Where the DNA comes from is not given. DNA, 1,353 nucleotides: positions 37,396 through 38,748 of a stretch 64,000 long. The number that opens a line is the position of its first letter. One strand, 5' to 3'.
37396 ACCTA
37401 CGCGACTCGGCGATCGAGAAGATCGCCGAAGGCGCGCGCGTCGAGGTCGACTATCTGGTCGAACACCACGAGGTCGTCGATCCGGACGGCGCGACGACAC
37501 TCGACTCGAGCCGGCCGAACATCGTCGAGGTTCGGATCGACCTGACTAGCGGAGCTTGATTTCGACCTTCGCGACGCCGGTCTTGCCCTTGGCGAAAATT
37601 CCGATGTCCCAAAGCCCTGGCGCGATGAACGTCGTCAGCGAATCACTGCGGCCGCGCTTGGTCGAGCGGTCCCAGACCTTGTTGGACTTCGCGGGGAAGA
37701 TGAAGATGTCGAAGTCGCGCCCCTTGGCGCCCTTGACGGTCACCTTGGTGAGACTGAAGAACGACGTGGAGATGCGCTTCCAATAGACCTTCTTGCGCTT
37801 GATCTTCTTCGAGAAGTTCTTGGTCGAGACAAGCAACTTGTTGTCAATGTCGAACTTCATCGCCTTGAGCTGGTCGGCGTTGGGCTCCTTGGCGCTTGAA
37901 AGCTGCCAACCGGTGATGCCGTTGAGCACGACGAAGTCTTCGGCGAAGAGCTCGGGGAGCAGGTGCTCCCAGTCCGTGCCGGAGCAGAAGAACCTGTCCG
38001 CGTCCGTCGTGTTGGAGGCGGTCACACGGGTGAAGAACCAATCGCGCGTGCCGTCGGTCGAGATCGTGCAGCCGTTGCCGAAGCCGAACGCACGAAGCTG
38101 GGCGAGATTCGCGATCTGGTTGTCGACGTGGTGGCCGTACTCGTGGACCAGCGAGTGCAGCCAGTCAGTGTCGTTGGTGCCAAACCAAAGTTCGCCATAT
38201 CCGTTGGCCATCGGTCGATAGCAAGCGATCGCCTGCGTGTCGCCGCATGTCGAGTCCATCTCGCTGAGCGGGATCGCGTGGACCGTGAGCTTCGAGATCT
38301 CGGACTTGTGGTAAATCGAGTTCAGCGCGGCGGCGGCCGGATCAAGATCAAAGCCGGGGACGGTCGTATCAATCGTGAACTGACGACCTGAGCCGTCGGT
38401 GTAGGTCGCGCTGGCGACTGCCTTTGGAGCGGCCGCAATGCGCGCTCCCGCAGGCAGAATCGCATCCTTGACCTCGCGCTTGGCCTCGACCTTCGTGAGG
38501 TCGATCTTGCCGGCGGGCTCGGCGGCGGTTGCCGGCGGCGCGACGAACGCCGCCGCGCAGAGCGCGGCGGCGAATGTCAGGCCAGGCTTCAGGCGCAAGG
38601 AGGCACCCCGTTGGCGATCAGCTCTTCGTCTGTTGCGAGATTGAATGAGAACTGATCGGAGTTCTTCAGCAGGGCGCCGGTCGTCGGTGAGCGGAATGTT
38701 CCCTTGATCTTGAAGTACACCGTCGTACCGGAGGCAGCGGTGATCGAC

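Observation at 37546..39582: Low-GC operon: two paralogous Cys-bracketed small secreted proteins followed by a secreted HExxH zincin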

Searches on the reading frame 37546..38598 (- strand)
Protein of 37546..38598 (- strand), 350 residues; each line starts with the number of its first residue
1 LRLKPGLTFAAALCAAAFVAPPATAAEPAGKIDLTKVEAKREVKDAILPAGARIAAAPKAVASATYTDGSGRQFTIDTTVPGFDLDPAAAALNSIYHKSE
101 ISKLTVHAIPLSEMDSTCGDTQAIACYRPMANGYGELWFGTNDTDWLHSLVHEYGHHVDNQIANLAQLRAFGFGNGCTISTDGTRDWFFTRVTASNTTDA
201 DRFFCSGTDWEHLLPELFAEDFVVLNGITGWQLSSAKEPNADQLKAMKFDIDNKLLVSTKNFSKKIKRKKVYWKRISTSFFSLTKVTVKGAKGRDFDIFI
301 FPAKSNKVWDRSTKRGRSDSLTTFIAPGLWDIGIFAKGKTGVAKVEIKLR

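Call 3: search_protein_families(library=pfam, proteins=[window:37546-38598:-], max_evalue=1)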
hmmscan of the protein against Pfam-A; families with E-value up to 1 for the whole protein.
window:37546-38598:- (350 aa): 0 families

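Call 4: search_protein_families(library=ncbifam, proteins=[window:37546-38598:-], max_evalue=1)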
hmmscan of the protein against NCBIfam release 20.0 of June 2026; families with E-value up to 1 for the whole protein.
window:37546-38598:- (350 aa): 0 families

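Call 6: find_homologous_proteins(query=window:37546-38598:-)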
Query window:37546-38598:- (350 aa): 54 proteins with E <= 0.001 among 6336 candidates.
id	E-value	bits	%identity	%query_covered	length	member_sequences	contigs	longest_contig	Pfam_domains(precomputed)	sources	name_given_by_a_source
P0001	3.0e-215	732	91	100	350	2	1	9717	-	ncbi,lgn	-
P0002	6.9e-168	576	72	91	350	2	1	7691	-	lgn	-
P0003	9.8e-167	573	71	94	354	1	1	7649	-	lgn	-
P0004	6.1e-164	563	70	91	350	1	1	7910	-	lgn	-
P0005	9.5e-161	553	67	98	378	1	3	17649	-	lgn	-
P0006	3.4e-144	499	61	98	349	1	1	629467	-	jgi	jgi:hypothetical protein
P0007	1.1e-143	497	64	91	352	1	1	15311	-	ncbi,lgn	-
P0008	2.0e-142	493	63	93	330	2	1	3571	-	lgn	-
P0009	8.9e-141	487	60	92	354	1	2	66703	-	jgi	jgi:hypothetical protein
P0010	2.0e-136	473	59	92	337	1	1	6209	-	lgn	-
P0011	3.5e-134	466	57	92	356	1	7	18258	-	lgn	-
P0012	4.0e-134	465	60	92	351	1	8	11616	-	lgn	-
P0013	2.7e-133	463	57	91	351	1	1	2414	-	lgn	-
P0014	6.9e-133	461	58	98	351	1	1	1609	-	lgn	-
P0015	1.5e-131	457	57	99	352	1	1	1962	-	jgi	jgi:hypothetical protein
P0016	7.9e-125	435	57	92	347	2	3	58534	-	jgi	jgi:hypothetical protein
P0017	1.6e-123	431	54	91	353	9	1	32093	-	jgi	jgi:hypothetical protein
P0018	2.6e-123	430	55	94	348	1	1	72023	-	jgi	jgi:hypothetical protein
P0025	5.6e-114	399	53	94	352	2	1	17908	-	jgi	jgi:hypothetical protein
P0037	1.4e-72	263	39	91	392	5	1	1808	-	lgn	-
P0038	2.7e-63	232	35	98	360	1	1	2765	-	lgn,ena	-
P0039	1.9e-61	226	35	97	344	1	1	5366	-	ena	-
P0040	4.4e-55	206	37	100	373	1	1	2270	-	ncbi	-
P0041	1.8e-53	200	36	91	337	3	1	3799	-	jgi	jgi:hypothetical protein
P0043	1.4e-51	194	35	90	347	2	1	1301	-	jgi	jgi:hypothetical protein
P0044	1.3e-49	187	37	93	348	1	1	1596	-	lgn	-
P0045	3.5e-49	186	32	93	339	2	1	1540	-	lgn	-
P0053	1.5e-15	76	31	53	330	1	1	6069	-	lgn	-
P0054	9.2e-15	73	31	53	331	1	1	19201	-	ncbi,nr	ncbi:MAG: hypothetical protein IT200_15570 [Thermoleophilia bacterium]|nr:hypothetical protein [Ther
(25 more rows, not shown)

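Call 7: search_solved_structures(query=window:37546-38598:-, max_evalue=10)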
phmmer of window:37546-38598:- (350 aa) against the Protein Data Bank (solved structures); distinct sequences matched with E-value up to 10: 3.
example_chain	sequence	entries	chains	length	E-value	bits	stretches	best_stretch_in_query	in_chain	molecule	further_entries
5y81_H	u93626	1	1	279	1.2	11.6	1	31-105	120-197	Chromatin modification-related protein EAF5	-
8wb4_w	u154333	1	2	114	1.9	11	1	13-79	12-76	Photosystem II reaction center protein W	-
8xr6_W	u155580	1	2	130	2.2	10.8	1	13-79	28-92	PsbW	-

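Call 11: find_encoding_contigs(protein=P0006, flank=6000, max_places=2)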
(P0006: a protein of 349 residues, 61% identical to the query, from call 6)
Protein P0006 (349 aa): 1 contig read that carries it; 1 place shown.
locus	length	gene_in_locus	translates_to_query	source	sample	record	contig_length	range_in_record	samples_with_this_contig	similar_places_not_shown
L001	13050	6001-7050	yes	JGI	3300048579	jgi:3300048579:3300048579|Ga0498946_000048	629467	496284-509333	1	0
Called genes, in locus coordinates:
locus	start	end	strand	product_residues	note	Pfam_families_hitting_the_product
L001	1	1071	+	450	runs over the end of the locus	PF03721:UDPG_MGDP_dh_N, PF00984:UDPG_MGDP_dh, PF03720:UDPG_MGDP_dh_C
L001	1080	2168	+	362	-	PF00483:NTP_transferase, PF12804:NTP_transf_3, PF24894:Hexapep_GlmU, PF25084:LbH_EIF2B, PF25087:GMPPB_C, PF00132:Hexapep (weak)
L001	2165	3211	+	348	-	PF10432:bact-PGI_C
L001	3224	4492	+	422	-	PF05221:AdoHcyase, PF02826:2-Hacid_dh_C, PF00670:AdoHcyase_NAD, PF07991:KARI_N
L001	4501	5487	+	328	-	PF00483:NTP_transferase, PF12804:NTP_transf_3 (weak), PF25087:GMPPB_C (weak), PF00132:Hexapep (weak)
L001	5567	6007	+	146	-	-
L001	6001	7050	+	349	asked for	-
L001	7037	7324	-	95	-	-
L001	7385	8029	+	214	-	PF18912:DZR_2 (weak)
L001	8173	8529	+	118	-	PF02482:Ribosomal_S30AE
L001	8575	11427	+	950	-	PF07517:SecA_DEAD, PF01043:SecA_PP_bind, PF21090:P-loop_SecA, PF07516:SecA_SW, PF02810:SEC-C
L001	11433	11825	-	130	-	PF01850:PIN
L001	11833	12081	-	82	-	PF22513:FitA-like_RHH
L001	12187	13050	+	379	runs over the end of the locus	PF03462:PCRF, PF00472:RF-1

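Call 12: find_encoding_contigs(protein=P0001, flank=8000, max_places=2)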
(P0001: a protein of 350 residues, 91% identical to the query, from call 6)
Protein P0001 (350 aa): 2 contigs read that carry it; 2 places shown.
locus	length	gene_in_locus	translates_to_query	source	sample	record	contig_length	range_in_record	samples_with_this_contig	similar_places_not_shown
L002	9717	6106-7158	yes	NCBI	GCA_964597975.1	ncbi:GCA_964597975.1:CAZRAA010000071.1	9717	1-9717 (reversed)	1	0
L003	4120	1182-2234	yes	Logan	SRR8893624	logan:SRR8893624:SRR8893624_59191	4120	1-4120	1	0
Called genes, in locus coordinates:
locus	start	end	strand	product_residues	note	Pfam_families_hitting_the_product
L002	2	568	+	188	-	?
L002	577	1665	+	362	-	PF00483:NTP_transferase, PF12804:NTP_transf_3, PF00132:Hexapep (faint), PF25084:LbH_EIF2B, PF25087:GMPPB_C, PF24894:Hexapep_GlmU (weak)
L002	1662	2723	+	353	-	PF10432:bact-PGI_C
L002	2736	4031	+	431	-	PF05221:AdoHcyase, PF03446:NAD_binding_2 (faint), PF05221:AdoHcyase, PF02826:2-Hacid_dh_C, PF00670:AdoHcyase_NAD, PF07991:KARI_N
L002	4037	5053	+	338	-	PF00483:NTP_transferase, PF12804:NTP_transf_3 (weak), PF00132:Hexapep, PF25087:GMPPB_C (weak)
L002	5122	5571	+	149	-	-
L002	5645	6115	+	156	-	-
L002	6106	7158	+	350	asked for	-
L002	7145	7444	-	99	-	-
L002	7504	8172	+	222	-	-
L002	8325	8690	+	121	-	PF02482:Ribosomal_S30AE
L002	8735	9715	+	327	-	?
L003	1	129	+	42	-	?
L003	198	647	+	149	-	-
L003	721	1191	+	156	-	-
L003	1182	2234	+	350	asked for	-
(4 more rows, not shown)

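Call 14: find_encoding_contigs(protein=P0054, flank=6000, max_places=2)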
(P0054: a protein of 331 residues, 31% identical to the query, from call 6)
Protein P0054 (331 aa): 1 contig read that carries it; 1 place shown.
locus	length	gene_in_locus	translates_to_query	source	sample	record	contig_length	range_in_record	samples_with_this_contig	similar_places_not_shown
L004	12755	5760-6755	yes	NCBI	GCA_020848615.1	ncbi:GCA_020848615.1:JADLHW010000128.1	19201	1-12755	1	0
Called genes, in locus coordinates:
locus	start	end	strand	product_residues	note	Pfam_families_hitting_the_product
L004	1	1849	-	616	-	PF01411:tRNA-synt_2c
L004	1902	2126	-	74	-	-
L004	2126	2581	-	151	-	PF06103:DUF948 (weak)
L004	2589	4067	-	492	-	PF01592:NifU_N, PF03054:tRNA_Me_trans, PF20259:tRNA_Me_trans_M, PF20258:tRNA_Me_trans_C (weak)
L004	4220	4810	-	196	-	-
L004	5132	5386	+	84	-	-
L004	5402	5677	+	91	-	-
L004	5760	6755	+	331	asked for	-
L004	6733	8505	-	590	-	PF01336:tRNA_anti-codon, PF00152:tRNA-synt_2, PF02938:GAD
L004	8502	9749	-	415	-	PF13393:tRNA-synt_His, PF00587:tRNA-synt_2b, PF03129:HGTP_anticodon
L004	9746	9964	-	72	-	-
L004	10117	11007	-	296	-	PF07837:FTCD_N, PF02971:FTCD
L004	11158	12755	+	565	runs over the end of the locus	PF00664:ABC_membrane, PF00005:ABC_tran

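Call 15: find_encoding_contigs(protein=P0018, flank=6000, max_places=2)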
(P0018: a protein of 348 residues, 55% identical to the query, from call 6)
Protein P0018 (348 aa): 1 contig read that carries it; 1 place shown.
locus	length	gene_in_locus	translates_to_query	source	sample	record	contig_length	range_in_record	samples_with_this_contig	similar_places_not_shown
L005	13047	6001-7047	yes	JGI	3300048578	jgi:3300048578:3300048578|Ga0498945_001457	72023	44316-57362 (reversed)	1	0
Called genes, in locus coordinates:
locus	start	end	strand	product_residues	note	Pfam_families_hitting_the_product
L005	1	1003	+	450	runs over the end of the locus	PF03721:UDPG_MGDP_dh_N, PF00984:UDPG_MGDP_dh, PF03720:UDPG_MGDP_dh_C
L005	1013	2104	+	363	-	PF00483:NTP_transferase, PF12804:NTP_transf_3, PF00132:Hexapep (faint), PF25084:LbH_EIF2B, PF25087:GMPPB_C, PF24894:Hexapep_GlmU (weak)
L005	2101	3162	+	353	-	PF13580:SIS_2 (faint), PF10432:bact-PGI_C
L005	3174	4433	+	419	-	PF05221:AdoHcyase, PF03446:NAD_binding_2 (faint), PF05221:AdoHcyase, PF02826:2-Hacid_dh_C, PF00670:AdoHcyase_NAD, PF07991:KARI_N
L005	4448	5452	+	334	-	PF00483:NTP_transferase, PF12804:NTP_transf_3 (weak), PF00132:Hexapep, PF25087:GMPPB_C (weak)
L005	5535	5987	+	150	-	-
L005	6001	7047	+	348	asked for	-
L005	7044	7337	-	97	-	-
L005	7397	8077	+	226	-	-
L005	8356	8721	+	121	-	PF02482:Ribosomal_S30AE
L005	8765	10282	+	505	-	-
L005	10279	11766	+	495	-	-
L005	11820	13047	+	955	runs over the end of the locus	PF07517:SecA_DEAD, PF01043:SecA_PP_bind, PF21090:P-loop_SecA, PF07516:SecA_SW, PF02810:SEC-C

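Call 23: predict_structure(alignment_id=A1)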
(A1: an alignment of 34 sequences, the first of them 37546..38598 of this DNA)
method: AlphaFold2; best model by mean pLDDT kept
length: 350 residues; sequences in the alignment: 34
mean_pLDDT: 88.6   pTM: 0.84
mean pLDDT of the five models: 88.6, 88.4, 88.0, 88.0, 87.9
residues with pLDDT >= 90: 234; 70-90: 84; 50-70: 26; < 50: 6
segments of 3 or more residues with pLDDT < 50: 1-3
pLDDT, mean of each block of 10 residues (from residue 1): 51 53 75 97 89 66 94 95 96 96 95 91 92 91 97 95 78 76 85 87 86 94 98 94 93 86 97 94 94 93 95 93 94 94 95
secondary structure, 60 per line:
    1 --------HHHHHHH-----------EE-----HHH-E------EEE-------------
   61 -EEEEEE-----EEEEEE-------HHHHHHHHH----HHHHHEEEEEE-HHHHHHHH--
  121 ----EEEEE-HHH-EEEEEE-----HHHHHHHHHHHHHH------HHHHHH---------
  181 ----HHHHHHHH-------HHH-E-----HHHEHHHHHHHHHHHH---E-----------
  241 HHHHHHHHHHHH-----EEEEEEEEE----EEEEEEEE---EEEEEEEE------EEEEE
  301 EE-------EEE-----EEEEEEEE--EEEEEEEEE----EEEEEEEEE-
elements in order: H9-15 E45-47 E62-67 E73-78 H86-94 H99-103 E104-109 H111-118 E125-129 E135-140 H146-159 H166-171 H185-192 H214-225 H241-252 E258-266 E271-278 E282-289 E296-302 E310-312 E318-325 E328-336 E341-349

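Call 26: fold_search(model_id=the predicted structure, library=pdb)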
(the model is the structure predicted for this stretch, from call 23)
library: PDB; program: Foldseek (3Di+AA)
matches with E <= 10: 1820; with E <= 0.001: 79
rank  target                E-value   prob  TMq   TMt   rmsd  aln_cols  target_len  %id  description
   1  3afg_B                3.7e-07  1.00  0.25  0.17  13.4       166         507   10  Crystal structure of ProN-Tk-SP from Thermococcus kodakaraensis (released 2010-08-04)
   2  3afg_A                4.4e-07  1.00  0.23  0.16  16.3       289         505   11  Crystal structure of ProN-Tk-SP from Thermococcus kodakaraensis (released 2010-08-04)
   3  9ues_B                4.2e-06  1.00  0.24  0.20  11.9       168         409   13  Crystal structure of an inactive TKSP mutant in complex with the TKS propeptide (released 2026-02-18)
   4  1o6u_A                9.3e-06  0.99  0.22  0.20  18.2       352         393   10  The Crystal Structure of Human Supernatant Protein Factor (released 2003-10-17)
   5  1o6u_C                1.8e-05  0.96  0.21  0.19  18.2       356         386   10  The Crystal Structure of Human Supernatant Protein Factor (released 2003-10-17)
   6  3vhr                  1.9e-05  0.51  0.13  0.14  18.0       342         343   13  Crystal Structure of capsular polysaccharide assembling protein CapF from Staphylococcus aureus in space group C2221 (released 2012-02-15)
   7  5gu5                  3.0e-05  1.00  0.23  0.64   3.0        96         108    8  Crystal structure of p24gamma2 GOLD domain determined by sulfur-SAD (released 2017-01-25)
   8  4yrd_A                4.0e-05  0.47  0.13  0.14  18.3       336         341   12  Crystal structure of CapF with inhibitor 3-isopropenyl-tropolone (released 2015-10-21)
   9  4uyb                  4.3e-05  0.98  0.23  0.20  17.9       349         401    9  Crystal structure of SEC14-like protein 3 (released 2014-09-24)
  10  1olm_C                5.8e-05  0.95  0.22  0.20  18.4       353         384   10  Supernatant Protein Factor in Complex with RRR-alpha-Tocopherylquinone: A Link between Oxidized Vitamin E and Choleste (released 2004-08-12)
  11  5azx_A                6.1e-05  1.00  0.20  0.57   4.6        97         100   10  Crystal structure of p24delta1 GOLD domain (native 1) (released 2016-09-14)
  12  5azw_A                6.5e-05  1.00  0.23  0.75   2.4        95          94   14  Crystal structure of p24beta1 GOLD domain (released 2016-09-14)
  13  5sv5                  6.5e-05  1.00  0.23  0.68   2.6        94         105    8  1.0 Angstrom Crystal Structure of pre-Peptidase C-terminal Domain of Collagenase from Bacillus anthracis. (released 2016-08-17)
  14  1olm_E                6.9e-05  0.96  0.22  0.20  18.1       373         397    9  Supernatant Protein Factor in Complex with RRR-alpha-Tocopherylquinone: A Link between Oxidized Vitamin E and Choleste (released 2004-08-12)
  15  5azy_A                7.4e-05  1.00  0.23  0.71   2.7       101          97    8  Crystal structure of p24delta1 GOLD domain (Native 2) (released 2016-09-14)
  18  1nqj_A                7.8e-05  1.00  0.23  0.75   2.5        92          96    8  CRYSTAL STRUCTURE OF CLOSTRIDIUM HISTOLYTICUM COLG COLLAGENASE COLLAGEN-BINDING DOMAIN 3B AT 1.0 ANGSTROM RESOLUTION I (released 2003-04-15)
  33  1nqj_B                2.1e-04  1.00  0.22  0.60   3.3        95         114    9  CRYSTAL STRUCTURE OF CLOSTRIDIUM HISTOLYTICUM COLG COLLAGENASE COLLAGEN-BINDING DOMAIN 3B AT 1.0 ANGSTROM RESOLUTION I (released 2003-04-15)
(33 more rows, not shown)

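Call 28: search_solved_structures(query=A1, max_evalue=10, show_alignments=3)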
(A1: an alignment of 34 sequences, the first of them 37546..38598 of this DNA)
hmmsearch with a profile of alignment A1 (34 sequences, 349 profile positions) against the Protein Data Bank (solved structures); distinct sequences matched with E-value up to 10: 3.
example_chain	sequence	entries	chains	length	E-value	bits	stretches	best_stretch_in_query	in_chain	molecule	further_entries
9ues_B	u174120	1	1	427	0.072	15.2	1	258-346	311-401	Subtilisin-like serine protease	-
3afg_A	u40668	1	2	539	0.11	14.6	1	258-346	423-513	Subtilisin-like serine protease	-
2ikf_A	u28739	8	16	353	1.2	11.2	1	259-306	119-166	RNA uridylyl transferase | RNA uridylyltransferase 4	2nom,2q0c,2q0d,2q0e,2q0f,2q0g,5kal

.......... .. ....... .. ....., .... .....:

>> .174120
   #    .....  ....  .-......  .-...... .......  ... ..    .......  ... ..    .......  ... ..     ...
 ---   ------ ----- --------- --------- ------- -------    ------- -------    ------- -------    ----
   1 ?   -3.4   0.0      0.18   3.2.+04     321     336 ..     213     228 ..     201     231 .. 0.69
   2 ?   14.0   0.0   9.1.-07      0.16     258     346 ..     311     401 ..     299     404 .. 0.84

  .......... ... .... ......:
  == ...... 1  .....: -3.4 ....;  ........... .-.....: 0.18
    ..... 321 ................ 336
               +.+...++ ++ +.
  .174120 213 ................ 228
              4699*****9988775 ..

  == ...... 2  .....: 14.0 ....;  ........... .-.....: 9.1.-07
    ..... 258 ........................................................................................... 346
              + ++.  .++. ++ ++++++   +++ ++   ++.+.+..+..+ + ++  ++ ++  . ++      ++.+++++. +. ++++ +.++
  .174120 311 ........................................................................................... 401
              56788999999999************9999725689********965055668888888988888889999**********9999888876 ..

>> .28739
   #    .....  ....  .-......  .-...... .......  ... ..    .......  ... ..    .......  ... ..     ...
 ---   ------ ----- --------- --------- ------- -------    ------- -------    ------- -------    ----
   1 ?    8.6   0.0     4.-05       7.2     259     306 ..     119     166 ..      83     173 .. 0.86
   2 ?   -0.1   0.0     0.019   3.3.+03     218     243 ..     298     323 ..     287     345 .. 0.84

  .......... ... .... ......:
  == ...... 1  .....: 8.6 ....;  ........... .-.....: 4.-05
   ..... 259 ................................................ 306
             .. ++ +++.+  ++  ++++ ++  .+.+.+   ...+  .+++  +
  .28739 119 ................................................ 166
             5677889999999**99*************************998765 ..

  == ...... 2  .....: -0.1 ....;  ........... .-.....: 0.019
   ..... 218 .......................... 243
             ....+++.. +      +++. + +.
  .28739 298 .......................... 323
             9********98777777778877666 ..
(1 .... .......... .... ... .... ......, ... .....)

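Call 29: search_protein_families(library=pfam, alignment_id=A1, max_evalue=5)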
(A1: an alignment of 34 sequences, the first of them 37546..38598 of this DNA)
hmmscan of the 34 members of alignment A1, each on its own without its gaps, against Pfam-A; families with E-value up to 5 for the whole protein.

A. member 1, window:37546-38598:- (350 aa): 1 family
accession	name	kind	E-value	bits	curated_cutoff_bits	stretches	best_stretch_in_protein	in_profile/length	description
PF18682.6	PilA4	-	1.8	9.4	26.8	1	34-79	13-66/83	Pilin A4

B. families by the number of members that match (of 34 scanned): 14 families
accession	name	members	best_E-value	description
PF04151.21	PPC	8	0.0053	Bacterial pre-peptidase C-terminal domain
PF16286.10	DUF4932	7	0.016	Domain of unknown function (DUF4932)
PF24019.1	DUF7332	2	0.13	Family of unknown function (DUF7332)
PF00413.30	Peptidase_M10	1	0.044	Matrixin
PF11333.13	DUF3135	1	0.1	Protein of unknown function (DUF3135)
PF25408.1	AAA_lid_NAV1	1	0.14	NAV1-like, AAA+ ATPase lid domain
PF04358.19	DsrC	1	0.16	DsrC like protein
PF05757.16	PsbQ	1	0.19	Oxygen evolving enhancer protein 3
PF13688.12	Reprolysin_5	1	0.25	Metallo-peptidase family M12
PF23148.1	Gp77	1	0.38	Podophage GP4 fiber-tail adaptor protein gp77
PF19819.4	DUF6302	1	1.2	Family of unknown function (DUF6302)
PF01620.22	Pollen_allerg_2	1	1.7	Ribonuclease (pollen allergen)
PF18682.6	PilA4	1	1.8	Pilin A4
PF13670.12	PepSY_2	1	4.4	Peptidase propeptide and YPEB domain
